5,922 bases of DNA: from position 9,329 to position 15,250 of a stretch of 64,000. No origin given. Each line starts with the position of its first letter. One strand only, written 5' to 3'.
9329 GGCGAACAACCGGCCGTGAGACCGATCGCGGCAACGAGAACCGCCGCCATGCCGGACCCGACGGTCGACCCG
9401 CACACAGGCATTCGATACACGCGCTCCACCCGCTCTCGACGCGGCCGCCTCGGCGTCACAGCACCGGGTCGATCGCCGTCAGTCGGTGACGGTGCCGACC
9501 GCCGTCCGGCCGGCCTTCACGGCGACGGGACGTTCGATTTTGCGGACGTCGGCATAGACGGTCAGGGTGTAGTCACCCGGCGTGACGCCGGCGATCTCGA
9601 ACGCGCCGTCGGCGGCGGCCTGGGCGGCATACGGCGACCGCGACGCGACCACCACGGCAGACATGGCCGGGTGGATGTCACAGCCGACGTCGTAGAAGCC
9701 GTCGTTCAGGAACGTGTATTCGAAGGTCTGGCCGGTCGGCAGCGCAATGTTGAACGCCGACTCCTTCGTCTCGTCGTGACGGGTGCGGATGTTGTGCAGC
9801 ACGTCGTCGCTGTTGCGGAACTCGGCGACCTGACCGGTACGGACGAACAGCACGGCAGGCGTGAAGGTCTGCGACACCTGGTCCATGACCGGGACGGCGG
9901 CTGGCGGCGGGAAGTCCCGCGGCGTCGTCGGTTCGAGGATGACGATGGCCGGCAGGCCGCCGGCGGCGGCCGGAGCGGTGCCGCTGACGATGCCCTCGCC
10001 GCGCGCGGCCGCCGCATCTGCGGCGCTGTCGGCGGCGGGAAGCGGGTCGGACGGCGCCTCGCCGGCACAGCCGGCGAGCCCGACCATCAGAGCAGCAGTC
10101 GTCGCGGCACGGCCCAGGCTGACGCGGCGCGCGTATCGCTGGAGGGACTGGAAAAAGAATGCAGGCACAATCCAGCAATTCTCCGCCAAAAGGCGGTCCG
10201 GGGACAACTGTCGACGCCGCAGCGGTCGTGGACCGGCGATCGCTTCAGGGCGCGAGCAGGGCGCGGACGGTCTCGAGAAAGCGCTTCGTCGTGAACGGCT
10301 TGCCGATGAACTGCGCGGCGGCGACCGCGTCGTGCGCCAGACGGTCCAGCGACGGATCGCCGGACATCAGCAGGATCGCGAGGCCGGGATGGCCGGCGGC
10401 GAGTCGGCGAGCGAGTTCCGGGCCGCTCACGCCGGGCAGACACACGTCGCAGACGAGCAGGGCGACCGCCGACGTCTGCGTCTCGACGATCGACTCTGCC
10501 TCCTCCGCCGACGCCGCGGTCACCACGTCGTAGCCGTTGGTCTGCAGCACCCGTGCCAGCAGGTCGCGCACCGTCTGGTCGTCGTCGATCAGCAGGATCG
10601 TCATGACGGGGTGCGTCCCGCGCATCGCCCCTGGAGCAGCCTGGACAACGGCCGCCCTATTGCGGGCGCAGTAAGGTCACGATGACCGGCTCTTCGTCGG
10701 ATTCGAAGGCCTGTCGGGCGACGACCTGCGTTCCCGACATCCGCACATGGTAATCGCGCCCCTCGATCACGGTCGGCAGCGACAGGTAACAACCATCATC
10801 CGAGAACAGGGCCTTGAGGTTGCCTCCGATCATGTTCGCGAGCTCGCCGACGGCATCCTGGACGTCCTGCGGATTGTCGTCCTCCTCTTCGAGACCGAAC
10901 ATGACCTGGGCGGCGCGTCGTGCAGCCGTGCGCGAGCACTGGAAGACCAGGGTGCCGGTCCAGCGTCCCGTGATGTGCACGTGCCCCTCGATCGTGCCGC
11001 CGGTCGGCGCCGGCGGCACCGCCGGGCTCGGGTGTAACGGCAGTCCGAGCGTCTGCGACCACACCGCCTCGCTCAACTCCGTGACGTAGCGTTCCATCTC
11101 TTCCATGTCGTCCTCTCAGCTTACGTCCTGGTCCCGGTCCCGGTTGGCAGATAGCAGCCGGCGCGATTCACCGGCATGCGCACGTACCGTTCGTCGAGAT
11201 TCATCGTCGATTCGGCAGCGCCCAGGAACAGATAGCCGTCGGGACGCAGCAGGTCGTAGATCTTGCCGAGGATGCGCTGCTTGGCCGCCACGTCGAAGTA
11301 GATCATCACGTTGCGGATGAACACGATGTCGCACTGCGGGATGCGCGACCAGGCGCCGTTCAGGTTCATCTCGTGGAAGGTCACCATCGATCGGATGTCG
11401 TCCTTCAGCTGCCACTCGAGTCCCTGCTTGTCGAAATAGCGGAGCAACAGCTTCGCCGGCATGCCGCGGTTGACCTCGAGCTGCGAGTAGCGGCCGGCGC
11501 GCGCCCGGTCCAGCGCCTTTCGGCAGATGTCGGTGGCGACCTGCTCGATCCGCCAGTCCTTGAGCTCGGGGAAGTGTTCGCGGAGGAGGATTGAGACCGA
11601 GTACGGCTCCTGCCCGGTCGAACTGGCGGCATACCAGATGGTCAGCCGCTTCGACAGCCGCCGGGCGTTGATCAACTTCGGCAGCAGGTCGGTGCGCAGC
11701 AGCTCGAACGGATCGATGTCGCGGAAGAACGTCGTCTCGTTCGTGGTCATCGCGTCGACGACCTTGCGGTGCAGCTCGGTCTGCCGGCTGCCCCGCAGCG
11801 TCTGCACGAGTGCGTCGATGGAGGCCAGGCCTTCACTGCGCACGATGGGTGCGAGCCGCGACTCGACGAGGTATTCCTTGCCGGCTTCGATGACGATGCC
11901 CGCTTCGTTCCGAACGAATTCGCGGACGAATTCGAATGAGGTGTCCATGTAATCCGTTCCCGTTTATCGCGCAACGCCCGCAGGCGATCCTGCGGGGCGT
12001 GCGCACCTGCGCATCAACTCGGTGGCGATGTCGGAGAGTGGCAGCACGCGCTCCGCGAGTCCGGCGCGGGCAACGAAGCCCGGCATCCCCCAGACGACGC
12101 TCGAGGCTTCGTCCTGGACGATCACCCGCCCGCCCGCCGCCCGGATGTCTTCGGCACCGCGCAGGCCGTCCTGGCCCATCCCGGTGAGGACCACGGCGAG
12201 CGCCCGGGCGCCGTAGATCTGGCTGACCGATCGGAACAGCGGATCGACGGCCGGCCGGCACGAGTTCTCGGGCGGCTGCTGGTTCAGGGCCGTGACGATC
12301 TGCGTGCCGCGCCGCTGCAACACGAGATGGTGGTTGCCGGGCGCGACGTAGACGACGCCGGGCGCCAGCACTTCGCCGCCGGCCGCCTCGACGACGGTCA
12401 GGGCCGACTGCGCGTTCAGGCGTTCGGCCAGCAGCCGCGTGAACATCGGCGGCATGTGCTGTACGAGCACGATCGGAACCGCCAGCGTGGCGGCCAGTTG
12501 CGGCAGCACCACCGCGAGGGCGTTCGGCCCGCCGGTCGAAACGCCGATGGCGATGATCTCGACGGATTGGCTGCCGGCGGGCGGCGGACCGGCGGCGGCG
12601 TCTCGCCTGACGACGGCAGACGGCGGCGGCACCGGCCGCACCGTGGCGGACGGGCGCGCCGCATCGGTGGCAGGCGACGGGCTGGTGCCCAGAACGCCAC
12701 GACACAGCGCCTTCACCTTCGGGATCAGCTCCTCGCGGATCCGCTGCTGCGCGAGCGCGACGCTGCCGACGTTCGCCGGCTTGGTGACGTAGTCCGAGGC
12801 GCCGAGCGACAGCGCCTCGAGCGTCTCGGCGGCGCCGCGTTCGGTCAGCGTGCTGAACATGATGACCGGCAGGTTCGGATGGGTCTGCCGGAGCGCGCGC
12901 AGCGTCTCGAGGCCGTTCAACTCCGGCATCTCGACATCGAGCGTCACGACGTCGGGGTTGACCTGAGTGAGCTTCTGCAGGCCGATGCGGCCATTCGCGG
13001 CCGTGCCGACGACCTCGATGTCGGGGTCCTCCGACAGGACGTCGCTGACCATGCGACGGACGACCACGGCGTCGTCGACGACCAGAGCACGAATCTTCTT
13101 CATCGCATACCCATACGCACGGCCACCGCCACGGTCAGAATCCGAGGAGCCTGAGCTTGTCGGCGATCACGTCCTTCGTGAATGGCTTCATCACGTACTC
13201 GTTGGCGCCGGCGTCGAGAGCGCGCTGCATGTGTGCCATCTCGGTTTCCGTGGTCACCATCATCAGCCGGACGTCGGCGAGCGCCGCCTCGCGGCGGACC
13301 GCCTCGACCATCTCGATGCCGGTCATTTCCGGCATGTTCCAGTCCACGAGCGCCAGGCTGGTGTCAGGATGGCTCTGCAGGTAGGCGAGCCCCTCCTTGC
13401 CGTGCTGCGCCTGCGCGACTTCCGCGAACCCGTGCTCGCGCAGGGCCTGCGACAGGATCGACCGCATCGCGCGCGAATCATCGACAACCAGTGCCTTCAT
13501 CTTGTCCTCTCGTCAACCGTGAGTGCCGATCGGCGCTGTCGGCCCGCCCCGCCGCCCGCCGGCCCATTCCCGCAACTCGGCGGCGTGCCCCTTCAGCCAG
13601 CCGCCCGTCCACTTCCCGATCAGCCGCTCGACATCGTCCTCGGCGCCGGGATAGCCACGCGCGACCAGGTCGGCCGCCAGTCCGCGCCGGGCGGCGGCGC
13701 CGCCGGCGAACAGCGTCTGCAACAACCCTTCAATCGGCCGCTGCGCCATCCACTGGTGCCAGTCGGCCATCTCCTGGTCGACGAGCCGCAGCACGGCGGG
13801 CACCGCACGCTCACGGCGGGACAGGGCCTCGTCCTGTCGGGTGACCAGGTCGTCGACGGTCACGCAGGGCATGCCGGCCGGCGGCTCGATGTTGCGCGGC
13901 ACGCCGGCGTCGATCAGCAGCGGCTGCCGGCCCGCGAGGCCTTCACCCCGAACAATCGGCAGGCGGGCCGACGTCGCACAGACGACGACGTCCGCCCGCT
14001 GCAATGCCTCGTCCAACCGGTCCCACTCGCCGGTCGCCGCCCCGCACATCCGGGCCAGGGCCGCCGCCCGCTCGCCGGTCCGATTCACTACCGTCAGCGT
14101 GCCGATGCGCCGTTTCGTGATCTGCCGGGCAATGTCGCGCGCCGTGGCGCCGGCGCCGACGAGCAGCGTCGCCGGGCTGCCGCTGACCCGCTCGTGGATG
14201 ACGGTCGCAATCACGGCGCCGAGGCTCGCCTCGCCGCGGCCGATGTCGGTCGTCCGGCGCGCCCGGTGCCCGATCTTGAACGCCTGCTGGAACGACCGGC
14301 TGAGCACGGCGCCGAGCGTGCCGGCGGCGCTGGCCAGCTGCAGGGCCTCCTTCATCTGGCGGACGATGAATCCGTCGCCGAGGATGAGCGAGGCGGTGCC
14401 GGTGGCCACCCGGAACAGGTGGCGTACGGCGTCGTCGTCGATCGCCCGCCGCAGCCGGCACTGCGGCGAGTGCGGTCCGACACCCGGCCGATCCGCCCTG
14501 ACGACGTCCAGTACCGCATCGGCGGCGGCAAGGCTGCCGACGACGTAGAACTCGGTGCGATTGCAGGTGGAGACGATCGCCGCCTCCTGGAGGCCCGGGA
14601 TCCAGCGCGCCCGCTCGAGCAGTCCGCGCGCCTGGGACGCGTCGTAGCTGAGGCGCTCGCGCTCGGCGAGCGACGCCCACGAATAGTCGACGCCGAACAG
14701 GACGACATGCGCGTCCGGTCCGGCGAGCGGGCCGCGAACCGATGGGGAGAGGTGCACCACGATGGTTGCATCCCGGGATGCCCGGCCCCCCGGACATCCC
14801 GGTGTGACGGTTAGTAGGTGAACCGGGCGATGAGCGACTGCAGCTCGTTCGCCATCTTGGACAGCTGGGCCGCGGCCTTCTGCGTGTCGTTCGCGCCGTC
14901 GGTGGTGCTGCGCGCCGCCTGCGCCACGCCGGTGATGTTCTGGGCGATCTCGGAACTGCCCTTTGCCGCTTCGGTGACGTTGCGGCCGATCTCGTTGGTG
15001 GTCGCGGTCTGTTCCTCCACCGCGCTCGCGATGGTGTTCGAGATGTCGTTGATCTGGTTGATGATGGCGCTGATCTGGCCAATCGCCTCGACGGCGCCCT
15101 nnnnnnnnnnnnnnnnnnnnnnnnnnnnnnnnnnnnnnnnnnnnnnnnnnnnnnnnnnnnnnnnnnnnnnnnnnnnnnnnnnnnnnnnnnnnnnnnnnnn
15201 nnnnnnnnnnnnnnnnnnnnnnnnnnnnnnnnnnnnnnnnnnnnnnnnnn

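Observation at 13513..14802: hemA (glutamyl-tRNA reductase) wedged between the globin-MCP gene and cheY, preceded by a strong stem-loop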

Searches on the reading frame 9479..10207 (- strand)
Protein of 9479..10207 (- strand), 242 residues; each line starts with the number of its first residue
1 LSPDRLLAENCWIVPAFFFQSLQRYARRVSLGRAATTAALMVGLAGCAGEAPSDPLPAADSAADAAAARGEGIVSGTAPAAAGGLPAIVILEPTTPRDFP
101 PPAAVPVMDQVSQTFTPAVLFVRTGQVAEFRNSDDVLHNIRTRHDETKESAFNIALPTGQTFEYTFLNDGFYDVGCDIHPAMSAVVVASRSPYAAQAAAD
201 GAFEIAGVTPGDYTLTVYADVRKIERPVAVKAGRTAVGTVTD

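Call 4: search_protein_families(library=pfam, proteins=[window:9479-10207:-])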
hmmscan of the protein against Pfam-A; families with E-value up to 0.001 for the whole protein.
window:9479-10207:- (242 aa): 3 families
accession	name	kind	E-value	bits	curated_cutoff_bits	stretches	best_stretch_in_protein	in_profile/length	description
PF14686.12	fn3_3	-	7.5e-08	32.5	24.4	1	193-236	27-73/75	Polysaccharide lyase family 4, domain II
PF13620.12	CarboxypepD_reg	-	1.3e-05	25.9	32.3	1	183-238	16-77/82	Carboxypeptidase regulatory-like domain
PF00127.26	Copper-bind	-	4.4e-05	24.2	21.2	1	113-184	12-94/99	Copper binding proteins, plastocyanin/azurin family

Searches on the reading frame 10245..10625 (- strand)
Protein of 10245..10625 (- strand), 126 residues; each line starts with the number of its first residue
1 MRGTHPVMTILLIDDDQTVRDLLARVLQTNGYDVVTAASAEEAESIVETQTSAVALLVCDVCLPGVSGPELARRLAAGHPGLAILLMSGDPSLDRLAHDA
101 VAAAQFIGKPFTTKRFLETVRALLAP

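Call 68: search_protein_families(library=pfam, proteins=[window:10245-10625:-], max_evalue=0.0001)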
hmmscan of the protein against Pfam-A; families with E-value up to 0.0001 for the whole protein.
window:10245-10625:- (126 aa): 1 family
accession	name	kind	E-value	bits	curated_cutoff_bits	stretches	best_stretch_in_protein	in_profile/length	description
PF00072.30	Response_reg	-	3e-19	69.7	30.2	1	10-120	1-110/111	Response regulator receiver domain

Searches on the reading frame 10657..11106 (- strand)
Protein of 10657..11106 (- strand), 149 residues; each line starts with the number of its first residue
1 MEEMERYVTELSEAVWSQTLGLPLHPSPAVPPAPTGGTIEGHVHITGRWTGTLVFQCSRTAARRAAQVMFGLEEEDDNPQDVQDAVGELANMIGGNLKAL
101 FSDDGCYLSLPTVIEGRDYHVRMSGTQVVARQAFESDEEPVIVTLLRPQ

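Call 4: search_protein_families(library=pfam, proteins=[window:10657-11106:-])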
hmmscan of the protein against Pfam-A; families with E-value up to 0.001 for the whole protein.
window:10657-11106:- (149 aa): 1 family
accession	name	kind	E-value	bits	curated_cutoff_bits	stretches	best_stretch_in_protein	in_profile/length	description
PF13690.11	CheX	-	8.1e-20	71.1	27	1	41-126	3-85/94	Chemotaxis phosphatase CheX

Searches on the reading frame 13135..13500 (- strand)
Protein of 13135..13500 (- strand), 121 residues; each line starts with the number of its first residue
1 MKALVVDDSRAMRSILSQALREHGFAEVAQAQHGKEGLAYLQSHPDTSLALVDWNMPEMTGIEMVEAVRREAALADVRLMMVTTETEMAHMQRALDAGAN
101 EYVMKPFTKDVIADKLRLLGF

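Call 4: search_protein_families(library=pfam, proteins=[window:13135-13500:-])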
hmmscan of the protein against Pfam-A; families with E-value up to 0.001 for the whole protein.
window:13135-13500:- (121 aa): 1 family
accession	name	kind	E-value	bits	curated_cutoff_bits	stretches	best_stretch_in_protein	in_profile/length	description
PF00072.30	Response_reg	-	4.1e-27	95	30.2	1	4-116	2-110/111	Response regulator receiver domain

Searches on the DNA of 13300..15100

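Call 84: search_rna_families(source=window, start=13300, end=15100, threshold=evalue, max_evalue=1)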
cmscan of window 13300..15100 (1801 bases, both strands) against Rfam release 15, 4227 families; matches with E-value up to 1: 1.
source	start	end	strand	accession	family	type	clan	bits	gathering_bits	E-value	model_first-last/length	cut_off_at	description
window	14782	14871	-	RF01930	bxd_2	Gene; lncRNA;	-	21.8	80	0.037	1-91/91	no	Bithoraxoid conserved region 2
